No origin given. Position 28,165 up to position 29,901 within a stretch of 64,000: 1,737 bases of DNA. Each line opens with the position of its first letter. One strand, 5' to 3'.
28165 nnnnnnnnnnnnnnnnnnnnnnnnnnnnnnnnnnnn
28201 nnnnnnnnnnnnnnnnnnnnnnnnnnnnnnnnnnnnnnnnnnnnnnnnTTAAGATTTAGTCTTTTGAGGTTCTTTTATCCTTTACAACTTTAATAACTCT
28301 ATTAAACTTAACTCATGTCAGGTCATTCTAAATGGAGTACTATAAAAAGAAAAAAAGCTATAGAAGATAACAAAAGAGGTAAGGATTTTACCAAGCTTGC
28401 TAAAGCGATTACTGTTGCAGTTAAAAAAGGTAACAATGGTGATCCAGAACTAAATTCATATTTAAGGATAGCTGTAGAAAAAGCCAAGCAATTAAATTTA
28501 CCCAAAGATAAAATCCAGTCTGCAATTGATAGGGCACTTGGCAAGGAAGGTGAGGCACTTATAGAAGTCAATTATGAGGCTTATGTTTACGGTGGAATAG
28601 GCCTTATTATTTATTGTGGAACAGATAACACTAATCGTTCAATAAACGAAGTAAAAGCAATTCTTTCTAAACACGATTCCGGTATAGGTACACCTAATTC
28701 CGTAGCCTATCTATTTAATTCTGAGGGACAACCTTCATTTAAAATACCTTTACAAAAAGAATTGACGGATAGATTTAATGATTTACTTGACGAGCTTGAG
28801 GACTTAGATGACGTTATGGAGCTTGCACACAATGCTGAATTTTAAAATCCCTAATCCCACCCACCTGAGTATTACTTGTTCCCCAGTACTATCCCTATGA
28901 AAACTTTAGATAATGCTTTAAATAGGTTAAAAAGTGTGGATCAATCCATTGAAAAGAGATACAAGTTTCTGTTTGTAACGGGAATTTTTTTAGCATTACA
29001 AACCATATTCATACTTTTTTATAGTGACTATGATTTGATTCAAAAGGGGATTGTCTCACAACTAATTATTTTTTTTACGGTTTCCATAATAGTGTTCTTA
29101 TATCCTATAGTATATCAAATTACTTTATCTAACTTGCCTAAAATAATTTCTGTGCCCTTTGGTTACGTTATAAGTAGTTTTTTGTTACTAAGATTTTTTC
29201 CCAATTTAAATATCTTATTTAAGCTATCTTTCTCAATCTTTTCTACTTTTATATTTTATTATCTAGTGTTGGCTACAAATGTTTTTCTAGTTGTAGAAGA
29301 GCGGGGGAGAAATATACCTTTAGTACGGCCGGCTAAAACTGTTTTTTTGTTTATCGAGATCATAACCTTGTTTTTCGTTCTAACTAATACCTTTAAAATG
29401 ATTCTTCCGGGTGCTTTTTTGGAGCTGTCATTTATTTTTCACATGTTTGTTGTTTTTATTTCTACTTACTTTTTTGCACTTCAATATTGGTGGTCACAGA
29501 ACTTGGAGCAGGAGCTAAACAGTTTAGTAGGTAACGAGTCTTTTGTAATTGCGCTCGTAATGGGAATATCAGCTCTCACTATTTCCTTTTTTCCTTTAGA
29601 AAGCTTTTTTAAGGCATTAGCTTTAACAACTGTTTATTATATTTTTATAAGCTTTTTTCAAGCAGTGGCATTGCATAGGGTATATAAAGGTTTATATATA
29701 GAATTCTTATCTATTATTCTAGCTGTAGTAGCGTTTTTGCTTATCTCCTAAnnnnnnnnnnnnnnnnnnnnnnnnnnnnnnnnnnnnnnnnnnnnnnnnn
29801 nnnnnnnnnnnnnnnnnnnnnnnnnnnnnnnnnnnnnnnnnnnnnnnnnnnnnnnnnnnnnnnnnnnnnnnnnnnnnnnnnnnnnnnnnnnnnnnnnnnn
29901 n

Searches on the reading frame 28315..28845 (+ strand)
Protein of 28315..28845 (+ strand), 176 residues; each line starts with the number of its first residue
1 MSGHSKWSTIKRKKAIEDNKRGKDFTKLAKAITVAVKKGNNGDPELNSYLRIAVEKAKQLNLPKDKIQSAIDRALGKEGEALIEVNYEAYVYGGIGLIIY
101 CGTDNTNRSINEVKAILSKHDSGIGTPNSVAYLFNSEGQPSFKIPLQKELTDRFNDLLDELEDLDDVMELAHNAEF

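Call 36: find_encoding_contigs(protein=window:28315-28845:+, flank=3000, max_places=10)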
Protein window:28315-28845:+ (176 aa): 23 contigs read that carry it; 3 places shown.
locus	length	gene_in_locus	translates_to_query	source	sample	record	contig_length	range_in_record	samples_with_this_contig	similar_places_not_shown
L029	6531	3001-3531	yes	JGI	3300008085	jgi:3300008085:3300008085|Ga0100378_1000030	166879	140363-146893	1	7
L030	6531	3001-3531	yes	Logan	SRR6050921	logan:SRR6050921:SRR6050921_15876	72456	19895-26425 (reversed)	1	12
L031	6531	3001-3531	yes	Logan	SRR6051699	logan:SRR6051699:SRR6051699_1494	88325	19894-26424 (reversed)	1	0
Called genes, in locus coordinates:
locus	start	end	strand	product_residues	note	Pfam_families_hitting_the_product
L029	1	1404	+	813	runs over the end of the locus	PF26449:DUF8128, PF12696:TraG-D_C (weak)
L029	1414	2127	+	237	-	-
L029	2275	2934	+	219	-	PF00515:TPR_1 (faint)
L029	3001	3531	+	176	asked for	PF20772:TACO1_YebC_N, PF01709:Transcrip_reg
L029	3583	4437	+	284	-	-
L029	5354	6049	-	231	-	PF03372:Exo_endo_phos, PF14529:Exo_endo_phos_2 (weak)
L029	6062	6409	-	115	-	-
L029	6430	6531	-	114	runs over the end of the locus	-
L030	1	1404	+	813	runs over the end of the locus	PF26449:DUF8128, PF12696:TraG-D_C (weak)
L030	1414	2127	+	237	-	-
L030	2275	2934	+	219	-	PF00515:TPR_1 (faint)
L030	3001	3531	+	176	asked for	PF20772:TACO1_YebC_N, PF01709:Transcrip_reg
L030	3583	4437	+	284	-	-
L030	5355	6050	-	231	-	PF03372:Exo_endo_phos, PF14529:Exo_endo_phos_2 (weak)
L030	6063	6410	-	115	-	-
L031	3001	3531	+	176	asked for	PF20772:TACO1_YebC_N, PF01709:Transcrip_reg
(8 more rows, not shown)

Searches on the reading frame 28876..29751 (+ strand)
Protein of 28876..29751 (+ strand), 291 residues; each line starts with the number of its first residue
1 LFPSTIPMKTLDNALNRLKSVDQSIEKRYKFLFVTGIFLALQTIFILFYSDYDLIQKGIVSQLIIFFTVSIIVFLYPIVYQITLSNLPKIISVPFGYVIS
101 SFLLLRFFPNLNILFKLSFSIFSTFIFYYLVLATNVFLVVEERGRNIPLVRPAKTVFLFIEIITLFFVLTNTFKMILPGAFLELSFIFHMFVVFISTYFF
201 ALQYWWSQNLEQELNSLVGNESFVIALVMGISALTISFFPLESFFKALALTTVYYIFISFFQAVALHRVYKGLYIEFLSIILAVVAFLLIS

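Call 33: find_encoding_contigs(protein=window:28876-29751:+, flank=2500, max_places=10)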
Protein window:28876-29751:+ (291 aa): no gene with exactly this product is on record in the collection.
